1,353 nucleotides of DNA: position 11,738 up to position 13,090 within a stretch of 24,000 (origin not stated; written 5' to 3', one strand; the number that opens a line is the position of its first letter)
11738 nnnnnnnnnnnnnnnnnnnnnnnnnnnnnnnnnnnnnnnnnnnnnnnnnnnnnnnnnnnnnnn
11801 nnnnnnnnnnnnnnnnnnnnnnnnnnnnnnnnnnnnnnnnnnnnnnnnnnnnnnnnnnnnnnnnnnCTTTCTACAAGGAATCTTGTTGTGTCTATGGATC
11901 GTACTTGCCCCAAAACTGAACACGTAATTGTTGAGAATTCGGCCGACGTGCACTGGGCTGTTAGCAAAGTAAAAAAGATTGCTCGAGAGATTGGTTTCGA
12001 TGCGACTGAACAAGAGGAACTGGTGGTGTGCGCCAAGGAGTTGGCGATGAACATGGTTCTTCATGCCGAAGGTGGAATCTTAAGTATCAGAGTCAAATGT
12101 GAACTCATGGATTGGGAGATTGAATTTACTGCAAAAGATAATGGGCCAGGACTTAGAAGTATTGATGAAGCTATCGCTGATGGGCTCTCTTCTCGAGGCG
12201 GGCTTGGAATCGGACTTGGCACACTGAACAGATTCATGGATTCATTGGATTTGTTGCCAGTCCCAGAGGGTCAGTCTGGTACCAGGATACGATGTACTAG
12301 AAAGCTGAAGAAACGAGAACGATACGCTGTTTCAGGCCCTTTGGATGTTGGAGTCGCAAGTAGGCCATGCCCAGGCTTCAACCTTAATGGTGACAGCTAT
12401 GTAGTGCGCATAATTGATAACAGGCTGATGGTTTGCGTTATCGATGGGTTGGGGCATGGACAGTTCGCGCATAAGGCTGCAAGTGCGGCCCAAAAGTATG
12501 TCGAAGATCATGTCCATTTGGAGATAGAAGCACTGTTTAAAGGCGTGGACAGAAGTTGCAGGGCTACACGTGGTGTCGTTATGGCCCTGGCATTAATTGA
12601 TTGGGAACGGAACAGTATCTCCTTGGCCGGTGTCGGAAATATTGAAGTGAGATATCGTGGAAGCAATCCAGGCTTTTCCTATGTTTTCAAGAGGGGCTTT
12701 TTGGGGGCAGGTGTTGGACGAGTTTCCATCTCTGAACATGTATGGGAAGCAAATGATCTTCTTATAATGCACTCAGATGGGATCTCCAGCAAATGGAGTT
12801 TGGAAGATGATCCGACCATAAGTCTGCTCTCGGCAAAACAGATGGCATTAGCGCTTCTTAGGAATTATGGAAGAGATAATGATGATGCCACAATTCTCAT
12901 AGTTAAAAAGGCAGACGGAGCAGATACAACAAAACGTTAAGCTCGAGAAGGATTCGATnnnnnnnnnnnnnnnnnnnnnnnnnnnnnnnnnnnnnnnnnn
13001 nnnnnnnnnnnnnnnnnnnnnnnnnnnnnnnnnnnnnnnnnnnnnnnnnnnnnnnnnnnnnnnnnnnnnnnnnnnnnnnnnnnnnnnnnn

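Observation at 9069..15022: Sigma-factor-less stressosome operon with GAF- and PocR-type RsbR sensors ending in a histidine kinase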

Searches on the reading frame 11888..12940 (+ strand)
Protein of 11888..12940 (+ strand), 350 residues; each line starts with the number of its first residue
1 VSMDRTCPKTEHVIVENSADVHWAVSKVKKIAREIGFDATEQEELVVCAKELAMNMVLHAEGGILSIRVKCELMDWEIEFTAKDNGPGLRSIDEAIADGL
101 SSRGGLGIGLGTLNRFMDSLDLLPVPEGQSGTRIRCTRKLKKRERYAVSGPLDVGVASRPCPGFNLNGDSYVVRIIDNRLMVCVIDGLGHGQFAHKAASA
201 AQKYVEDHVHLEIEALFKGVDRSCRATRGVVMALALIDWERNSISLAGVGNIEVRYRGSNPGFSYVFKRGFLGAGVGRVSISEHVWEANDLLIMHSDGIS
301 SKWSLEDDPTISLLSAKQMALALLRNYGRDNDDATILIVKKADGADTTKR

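Call 5: search_protein_families(library=pfam, proteins=[window:11888-12940:+], max_evalue=0.01)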
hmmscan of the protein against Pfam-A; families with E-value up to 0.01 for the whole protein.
window:11888-12940:+ (350 aa): 3 families
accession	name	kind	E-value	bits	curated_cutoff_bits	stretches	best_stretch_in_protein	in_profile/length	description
PF13581.12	HATPase_c_2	-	9e-10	39.1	27.4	1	21-128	8-120/127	Histidine kinase-like ATPase domain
PF07228.17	SpoIIE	-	1.7e-05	25.3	25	1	177-340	2-190/192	Stage II sporulation protein E (SpoIIE)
PF02518.31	HATPase_c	-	4.8e-05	24.2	26.4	1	42-137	3-106/111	Histidine kinase-, DNA gyrase B-, and HSP90-like ATPase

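Call 6: search_protein_families(library=ncbifam, proteins=[window:11888-12940:+], max_evalue=0.01)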
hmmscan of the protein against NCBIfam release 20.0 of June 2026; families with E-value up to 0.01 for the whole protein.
window:11888-12940:+ (350 aa): 4 families
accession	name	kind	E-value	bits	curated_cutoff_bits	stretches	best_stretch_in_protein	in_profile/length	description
TIGR01925.2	spIIAB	equivalog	1.9e-08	34.3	135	1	17-140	10-136/137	anti-sigma F factor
TIGR02865.1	spore_II_E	equivalog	6.7e-05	21.1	490.8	1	136-206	540-607/764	stage II sporulation protein E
NF041045.1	RsbA_anti_sig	subfamily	0.00013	21.3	210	1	11-135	184-299/303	anti-sigma factor RsbA family regulatory protein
NF003144.0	PRK04069.1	equivalog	0.0059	16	145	0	29-90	27-90/161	anti-sigma B factor RsbW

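Call 20: find_homologous_proteins(query=window:11888-12940:+, max_evalue=0.00001)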
Query window:11888-12940:+ (350 aa): 2826 proteins with E <= 0.00001 among 7371 candidates; the best 120 are listed.
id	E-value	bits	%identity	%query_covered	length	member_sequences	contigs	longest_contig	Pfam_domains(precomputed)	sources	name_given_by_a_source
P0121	1.5e-230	782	100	99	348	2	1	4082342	PF13581.13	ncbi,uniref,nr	ncbi:ATP-binding protein [Pseudodesulfovibrio sp. zrk46]|uniref:ATP-binding protein n=1 Tax=Pseudode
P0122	1.2e-99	352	49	94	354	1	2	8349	PF13581.13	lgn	-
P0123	7.8e-96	340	51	88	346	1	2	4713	PF13581.13,PF07228.18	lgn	-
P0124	2.4e-95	338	47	95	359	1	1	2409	PF13581.13,PF07228.18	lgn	-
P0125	2.9e-95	338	46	97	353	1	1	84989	PF13581.13,PF07228.18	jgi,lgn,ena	-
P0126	4.2e-89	317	47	92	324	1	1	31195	PF13581.13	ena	-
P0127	1.2e-85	306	44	95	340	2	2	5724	PF13581.13,PF02518.32,PF07228.18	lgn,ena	-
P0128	6.6e-84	300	43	95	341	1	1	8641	PF13581.13,PF02518.32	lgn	-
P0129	9.2e-84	300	43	96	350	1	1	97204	PF13581.13,PF02518.32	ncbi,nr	ncbi:MAG TPA: ATP-binding SpoIIE family protein phosphatase [Syntrophomonadaceae bacterium]|nr:ATP-b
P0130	2.4e-81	292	41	95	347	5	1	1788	PF13581.13,PF02518.32,PF07228.18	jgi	jgi:anti-sigma regulatory factor (Ser/Thr protein kinase)/serine/threonine protein phosphatase PrpC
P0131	4.1e-81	291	42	97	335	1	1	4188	PF13581.13,PF02518.32,PF07228.18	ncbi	-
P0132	5.7e-81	291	44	96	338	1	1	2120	PF13581.13,PF02518.32,PF07228.18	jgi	jgi:anti-sigma regulatory factor (Ser/Thr protein kinase)/serine/threonine protein phosphatase PrpC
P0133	6.9e-81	290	41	95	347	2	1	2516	PF13581.13,PF02518.32,PF07228.18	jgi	jgi:anti-sigma regulatory factor (Ser/Thr protein kinase)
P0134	1.7e-80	289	43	93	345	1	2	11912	PF13581.13,PF02518.32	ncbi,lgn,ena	-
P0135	2.3e-80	289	40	97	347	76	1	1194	PF13581.13,PF07228.18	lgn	-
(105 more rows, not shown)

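Call 21: search_solved_structures(query=window:11888-12940:+, max_evalue=1, show_alignments=3)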
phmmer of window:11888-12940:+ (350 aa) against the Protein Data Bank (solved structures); distinct sequences matched with E-value up to 1: 10.
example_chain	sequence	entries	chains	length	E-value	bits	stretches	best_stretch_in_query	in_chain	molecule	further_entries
3zt9_A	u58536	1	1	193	1.5e-16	64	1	152-339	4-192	Stage II sporulation protein E (SpoIIE)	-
3w40_A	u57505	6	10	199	1e-11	48.1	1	163-300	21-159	Phosphoserine phosphatase RsbX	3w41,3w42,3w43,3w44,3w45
1l0o_A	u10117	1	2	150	0.011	18.4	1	40-147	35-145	Anti-sigma F factor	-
5mqh_A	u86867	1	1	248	0.032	16.9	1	154-300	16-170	Serine phosphatase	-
3t91_A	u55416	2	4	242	0.043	16.5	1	152-300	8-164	Stage II sporulation protein E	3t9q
1til_A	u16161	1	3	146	0.15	14.7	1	40-139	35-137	Anti-sigma F factor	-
1tid_A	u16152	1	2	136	0.3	13.6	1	40-121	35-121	Anti-sigma F factor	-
1th8_A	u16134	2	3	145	0.31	13.6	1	40-132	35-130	Anti-sigma F factor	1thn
8sbm_A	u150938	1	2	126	0.82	12.2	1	41-101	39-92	GAF domain-containing protein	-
9f5x_J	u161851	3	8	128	0.98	12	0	258-335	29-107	Acyl carrier protein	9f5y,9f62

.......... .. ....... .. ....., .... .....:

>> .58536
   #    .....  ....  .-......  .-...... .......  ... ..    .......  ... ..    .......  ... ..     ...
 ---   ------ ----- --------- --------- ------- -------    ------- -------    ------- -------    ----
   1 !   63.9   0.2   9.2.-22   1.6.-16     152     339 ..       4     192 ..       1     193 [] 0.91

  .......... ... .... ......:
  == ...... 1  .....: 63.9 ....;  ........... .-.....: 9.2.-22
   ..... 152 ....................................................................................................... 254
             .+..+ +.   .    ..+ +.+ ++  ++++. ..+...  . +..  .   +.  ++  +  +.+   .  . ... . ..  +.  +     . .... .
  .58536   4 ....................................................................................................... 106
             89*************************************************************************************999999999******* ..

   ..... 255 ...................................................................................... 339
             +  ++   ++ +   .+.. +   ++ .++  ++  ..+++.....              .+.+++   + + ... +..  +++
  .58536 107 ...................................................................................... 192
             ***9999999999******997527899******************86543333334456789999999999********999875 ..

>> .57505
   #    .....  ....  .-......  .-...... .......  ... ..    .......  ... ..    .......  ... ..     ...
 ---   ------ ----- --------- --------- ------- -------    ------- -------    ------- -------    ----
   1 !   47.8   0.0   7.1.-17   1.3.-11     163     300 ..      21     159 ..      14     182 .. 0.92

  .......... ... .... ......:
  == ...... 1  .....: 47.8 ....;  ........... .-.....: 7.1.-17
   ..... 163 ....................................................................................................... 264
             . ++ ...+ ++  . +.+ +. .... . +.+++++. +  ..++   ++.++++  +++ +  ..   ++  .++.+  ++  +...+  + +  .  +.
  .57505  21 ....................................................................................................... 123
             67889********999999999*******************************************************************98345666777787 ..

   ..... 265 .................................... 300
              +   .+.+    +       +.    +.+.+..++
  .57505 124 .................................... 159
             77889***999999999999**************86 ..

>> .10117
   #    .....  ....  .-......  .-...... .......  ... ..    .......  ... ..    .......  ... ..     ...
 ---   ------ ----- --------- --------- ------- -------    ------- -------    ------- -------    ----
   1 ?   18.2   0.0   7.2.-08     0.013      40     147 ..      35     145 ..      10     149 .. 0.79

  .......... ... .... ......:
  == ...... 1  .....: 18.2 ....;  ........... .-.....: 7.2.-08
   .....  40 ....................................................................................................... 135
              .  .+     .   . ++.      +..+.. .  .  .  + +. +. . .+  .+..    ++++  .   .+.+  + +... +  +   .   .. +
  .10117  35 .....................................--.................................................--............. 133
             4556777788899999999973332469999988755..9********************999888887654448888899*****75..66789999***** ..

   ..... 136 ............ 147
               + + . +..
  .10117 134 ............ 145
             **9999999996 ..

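Call 30: find_related_loci(query=A1, collection=genome_contigs, flank=10000)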
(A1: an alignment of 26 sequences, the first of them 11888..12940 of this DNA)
Query A1 (350 aa) in genome_contigs; peptide patterns used: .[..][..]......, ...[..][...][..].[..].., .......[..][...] (x = any residue, [..] = any of these).
215 stretches matched a pattern; 167 encode a relative of the query (tblastn E <= 1e-3); the best 80 are kept; 80 distinct loci.
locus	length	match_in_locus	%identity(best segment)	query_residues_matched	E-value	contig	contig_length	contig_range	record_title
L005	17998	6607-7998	43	1-335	1e-86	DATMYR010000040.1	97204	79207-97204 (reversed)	MAG TPA_asm: Syntrophomonadaceae bacterium isolate SMAG_U13153 k141_93684, whole genome shotgun sequence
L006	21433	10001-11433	41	13-343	1e-83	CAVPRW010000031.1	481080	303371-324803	MAG: uncultured Nitrospinota bacterium isolate MFD10007.bin.2.94 genome assembly, contig: contig_4660, whole genome shot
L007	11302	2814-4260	43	2-340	8e-84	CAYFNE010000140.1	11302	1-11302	MAG TPA_asm: uncultured Magnetococcales bacterium isolate ERP019367_co2_107 genome assembly, contig: NODE_3640_length_11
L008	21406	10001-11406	44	9-340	7e-84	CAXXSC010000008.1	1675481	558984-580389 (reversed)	MAG: Candidatus Latescibacterota bacterium isolate 3219b954-e10d-4382-8a72-06d1161b35cc genome assembly, contig: contig_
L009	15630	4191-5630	41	2-340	1e-81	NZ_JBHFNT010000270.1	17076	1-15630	Floridaenema evergladense BLCC-F167 bin1.fa-270, whole genome shotgun sequence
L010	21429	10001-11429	43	3-340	2e-81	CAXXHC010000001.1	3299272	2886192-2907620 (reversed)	MAG: Myxococcota bacterium isolate df99fd88-303e-4d73-b9e8-6fd6d014d839 genome assembly, contig: contig_1, whole genome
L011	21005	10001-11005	41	7-343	1e-81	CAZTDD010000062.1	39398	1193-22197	MAG TPA_asm: uncultured bacterium isolate SRP141376_co1_272 genome assembly, contig: NODE_2421_length_39398_cov_9.428590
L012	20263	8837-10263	42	1-342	5e-81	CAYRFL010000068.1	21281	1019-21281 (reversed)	MAG TPA_asm: uncultured archaeon isolate SRP077602_co2_347 genome assembly, contig: NODE_3711_length_21281_cov_7.330208,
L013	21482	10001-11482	42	15-343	4e-81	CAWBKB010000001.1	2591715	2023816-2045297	MAG: uncultured delta proteobacterium isolate MFD03323.bin.2.103 genome assembly, contig: contig_11060, whole genome sho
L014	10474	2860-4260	40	11-340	5e-80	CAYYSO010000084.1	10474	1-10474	MAG TPA_asm: uncultured Methylomarinum sp. isolate SRP216583_co2_210 genome assembly, contig: NODE_5310_length_10474_cov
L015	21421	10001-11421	41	1-342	5e-80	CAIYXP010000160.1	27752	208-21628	MAG: uncultured Methylococcaceae bacterium isolate Loclat_bin-06492 genome assembly, contig: bin-06492:160/542, whole ge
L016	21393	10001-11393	42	10-340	6e-80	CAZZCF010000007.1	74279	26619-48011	MAG TPA_asm: uncultured Leptospirales bacterium isolate binchicken_co334_180 genome assembly, contig: NODE_478_length_74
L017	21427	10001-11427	41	2-342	7e-80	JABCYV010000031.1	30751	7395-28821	MAG: Acidobacteria bacterium isolate Inc-BW-H-2-M_MAG55 Ga0210384_10001562, whole genome shotgun sequence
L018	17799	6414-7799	39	1-335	2e-79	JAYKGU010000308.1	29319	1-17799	MAG: Synechococcales cyanobacterium isolate 1108005 NODE_68789781, whole genome shotgun sequence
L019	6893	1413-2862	39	1-343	2e-79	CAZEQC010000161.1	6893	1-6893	MAG TPA_asm: uncultured Anaerolineales bacterium isolate binchicken_co15_221 genome assembly, contig: NODE_9855_length_6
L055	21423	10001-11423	43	7-342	6e-76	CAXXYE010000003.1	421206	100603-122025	MAG: Candidatus Hydrogenedentota bacterium isolate 9f1eef2f-e61c-44ad-add1-0a006c8246d5 genome assembly, contig: contig_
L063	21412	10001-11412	38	1-333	2e-71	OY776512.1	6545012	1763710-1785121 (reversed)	MAG: Desulfarculaceae bacterium isolate e2237022-3439-453f-a1e0-3d3180ebaa11 genome assembly, chromosome: 1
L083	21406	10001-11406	39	11-340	1e-68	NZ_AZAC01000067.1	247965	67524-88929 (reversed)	Dethiosulfatarculus sandiegensis strain SPR contig_7, whole genome shotgun sequence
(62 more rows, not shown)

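Call 54: search_protein_families(library=pfam, proteins=[L063:11442-13700:+, L063:13697-16084:+, L063:16078-17145:+, L063:17146-17958:+, L083:11418-13673:+, L083:13666-16050:+, L083:16031-17116:+, L055:17210-19219:+, L055:19171-20376:+], max_evalue=0.0001)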
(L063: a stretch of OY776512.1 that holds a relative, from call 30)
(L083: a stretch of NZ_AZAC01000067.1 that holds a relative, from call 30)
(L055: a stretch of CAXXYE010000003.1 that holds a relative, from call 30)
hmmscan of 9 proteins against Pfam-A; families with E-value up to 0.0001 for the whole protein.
L063:11442-13700:+ (752 aa): 4 families
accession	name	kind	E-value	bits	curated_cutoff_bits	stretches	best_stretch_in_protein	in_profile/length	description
PF02518.31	HATPase_c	-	5.5e-25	88.4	26.4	1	489-611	2-110/111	Histidine kinase-, DNA gyrase B-, and HSP90-like ATPase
PF00072.30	Response_reg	-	2.7e-23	82.7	30.2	1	632-743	1-110/111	Response regulator receiver domain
PF00512.31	HisKA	-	5.1e-08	33.3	26.9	1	383-445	3-64/66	His Kinase A (phospho-acceptor) domain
PF13185.12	GAF_2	-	2.1e-06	28.4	28.6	1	211-358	3-136/136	GAF domain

L063:13697-16084:+ (795 aa): 8 families
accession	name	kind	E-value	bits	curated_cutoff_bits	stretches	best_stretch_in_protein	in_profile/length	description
PF08448.16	PAS_4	-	7.3e-31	107.1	23.1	2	409-518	2-110/110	PAS fold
PF13426.13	PAS_9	-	1.5e-27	96.3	27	2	291-389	3-103/103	PAS domain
PF02518.31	HATPase_c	-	3e-23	82.8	26.4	1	681-793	4-109/111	Histidine kinase-, DNA gyrase B-, and HSP90-like ATPase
PF00072.30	Response_reg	-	2.9e-20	72.9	30.2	1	9-118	1-107/111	Response regulator receiver domain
PF00989.32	PAS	-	4.7e-19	68.9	22.6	1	403-513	2-113/113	PAS fold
PF13188.13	PAS_8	-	2.4e-16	59.4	21.8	0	141-183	2-40/65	PAS domain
PF00512.31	HisKA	-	3.1e-06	27.6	26.9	0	533-632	3-61/66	His Kinase A (phospho-acceptor) domain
PF24820.1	Diguanyl_cycl_sensor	-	2.9e-05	24.4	28.1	0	153-197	9-52/109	Diguanylate cyclase-like sensor domain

L063:16078-17145:+ (355 aa): 3 families
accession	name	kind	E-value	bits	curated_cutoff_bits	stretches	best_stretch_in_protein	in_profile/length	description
PF13487.12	HD_5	-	3.4e-38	131.5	27.2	1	172-336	3-170/170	HD domain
PF01966.28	HD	-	4.5e-19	69.3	22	1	184-305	2-116/116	HD domain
PF00072.30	Response_reg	-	1.6e-18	67.3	30.2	1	29-139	1-110/111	Response regulator receiver domain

L063:17146-17958:+ (270 aa): 2 families
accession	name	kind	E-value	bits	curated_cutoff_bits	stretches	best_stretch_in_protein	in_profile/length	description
PF13487.12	HD_5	-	1e-18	68.1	27.2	1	161-260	56-159/170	HD domain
PF00072.30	Response_reg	-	2.6e-17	63.4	30.2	1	16-125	1-109/111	Response regulator receiver domain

L083:11418-13673:+ (751 aa): 4 families
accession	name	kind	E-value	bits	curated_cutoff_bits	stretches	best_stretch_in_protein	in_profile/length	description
PF02518.31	HATPase_c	-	4.8e-23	82.2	26.4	1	485-606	1-108/111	Histidine kinase-, DNA gyrase B-, and HSP90-like ATPase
PF00072.30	Response_reg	-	1.1e-21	77.5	30.2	1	629-740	1-110/111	Response regulator receiver domain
PF00512.31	HisKA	-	1.1e-08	35.4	26.9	1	381-442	4-64/66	His Kinase A (phospho-acceptor) domain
PF13185.12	GAF_2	-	5.4e-08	33.6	28.6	1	212-355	7-136/136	GAF domain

L083:13666-16050:+ (794 aa): 7 families
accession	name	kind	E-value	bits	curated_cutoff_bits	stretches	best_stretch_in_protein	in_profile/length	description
PF13426.13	PAS_9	-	2.1e-36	124.7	27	3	151-248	2-103/103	PAS domain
PF08448.16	PAS_4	-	1.8e-33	115.5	23.1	2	408-518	1-110/110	PAS fold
PF02518.31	HATPase_c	-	2.7e-26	92.6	26.4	1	681-793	4-109/111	Histidine kinase-, DNA gyrase B-, and HSP90-like ATPase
PF00989.32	PAS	-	5e-25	88.2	22.6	2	403-513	2-113/113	PAS fold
PF13188.13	PAS_8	-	2e-24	85.1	21.8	2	141-198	2-55/65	PAS domain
PF00072.30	Response_reg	-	7.5e-22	78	30.2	1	9-112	2-101/111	Response regulator receiver domain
PF24820.1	Diguanyl_cycl_sensor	-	2.7e-05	24.5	28.1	0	148-191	4-46/109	Diguanylate cyclase-like sensor domain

L083:16031-17116:+ (361 aa): 3 families
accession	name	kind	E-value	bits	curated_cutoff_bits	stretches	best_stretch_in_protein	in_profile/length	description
PF13487.12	HD_5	-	1.7e-36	125.9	27.2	1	180-344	3-170/170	HD domain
PF01966.28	HD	-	1.8e-20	73.8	22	1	192-313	2-116/116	HD domain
PF00072.30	Response_reg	-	4.2e-20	72.4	30.2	1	37-147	1-110/111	Response regulator receiver domain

L055:17210-19219:+ (669 aa): 8 families
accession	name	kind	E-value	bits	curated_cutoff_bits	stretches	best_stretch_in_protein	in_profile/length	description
PF08448.16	PAS_4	-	6.4e-27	94.4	23.1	2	158-265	1-110/110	PAS fold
PF02518.31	HATPase_c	-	3.8e-25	88.9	26.4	1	556-667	5-109/111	Histidine kinase-, DNA gyrase B-, and HSP90-like ATPase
PF00072.30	Response_reg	-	3.5e-21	75.9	30.2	1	22-131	1-110/111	Response regulator receiver domain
PF00989.32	PAS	-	1.8e-12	47.7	22.6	1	277-387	3-113/113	PAS fold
PF13426.13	PAS_9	-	1.1e-09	38.9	27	0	163-262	2-103/103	PAS domain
PF13188.13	PAS_8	-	6.8e-06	26.2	21.8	0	154-201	3-47/65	PAS domain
PF13596.12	PAS_10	-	1.5e-05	26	22.1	0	279-388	3-106/106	PAS domain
PF00512.31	HisKA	-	8.8e-05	22.9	26.9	0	407-440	3-31/66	His Kinase A (phospho-acceptor) domain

L055:19171-20376:+ (401 aa): 3 families
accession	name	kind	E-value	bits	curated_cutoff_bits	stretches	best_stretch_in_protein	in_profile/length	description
PF13487.12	HD_5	-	4.3e-31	108.4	27.2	1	196-369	17-169/170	HD domain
PF00072.30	Response_reg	-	3e-28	98.6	30.2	1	27-141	1-111/111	Response regulator receiver domain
PF01966.28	HD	-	1e-16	61.7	22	1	194-338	2-115/116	HD domain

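Call 70: search_protein_representatives(protein=window:11888-12940:+)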
Query: 350 residues. Proteins with E-value up to 0.001 (for the whole library): 6507; up to 1e-10: 3159; up to 1e-30: 500. The best 150 are listed.
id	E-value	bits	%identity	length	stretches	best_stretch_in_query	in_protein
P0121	4.7e-231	782.4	100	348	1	3-350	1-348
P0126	1.3e-89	317.4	47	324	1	19-340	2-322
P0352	7.7e-72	259.0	40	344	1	10-342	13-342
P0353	1.3e-70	254.9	40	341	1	17-342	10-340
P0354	1.1e-69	251.9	38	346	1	9-342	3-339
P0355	2.0e-68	247.8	39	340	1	14-341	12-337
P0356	8.9e-68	245.6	40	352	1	9-343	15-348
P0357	2.2e-67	244.3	43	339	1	24-341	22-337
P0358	3.4e-67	243.7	43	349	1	12-342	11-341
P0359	3.8e-67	243.5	41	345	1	27-342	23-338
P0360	6.4e-67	242.8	38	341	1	15-342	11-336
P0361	9.4e-67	242.2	40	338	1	11-340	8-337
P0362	3.8e-66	240.2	39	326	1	27-341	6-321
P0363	1.7e-65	238.1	39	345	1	11-341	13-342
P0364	6.8e-65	236.1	39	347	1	14-341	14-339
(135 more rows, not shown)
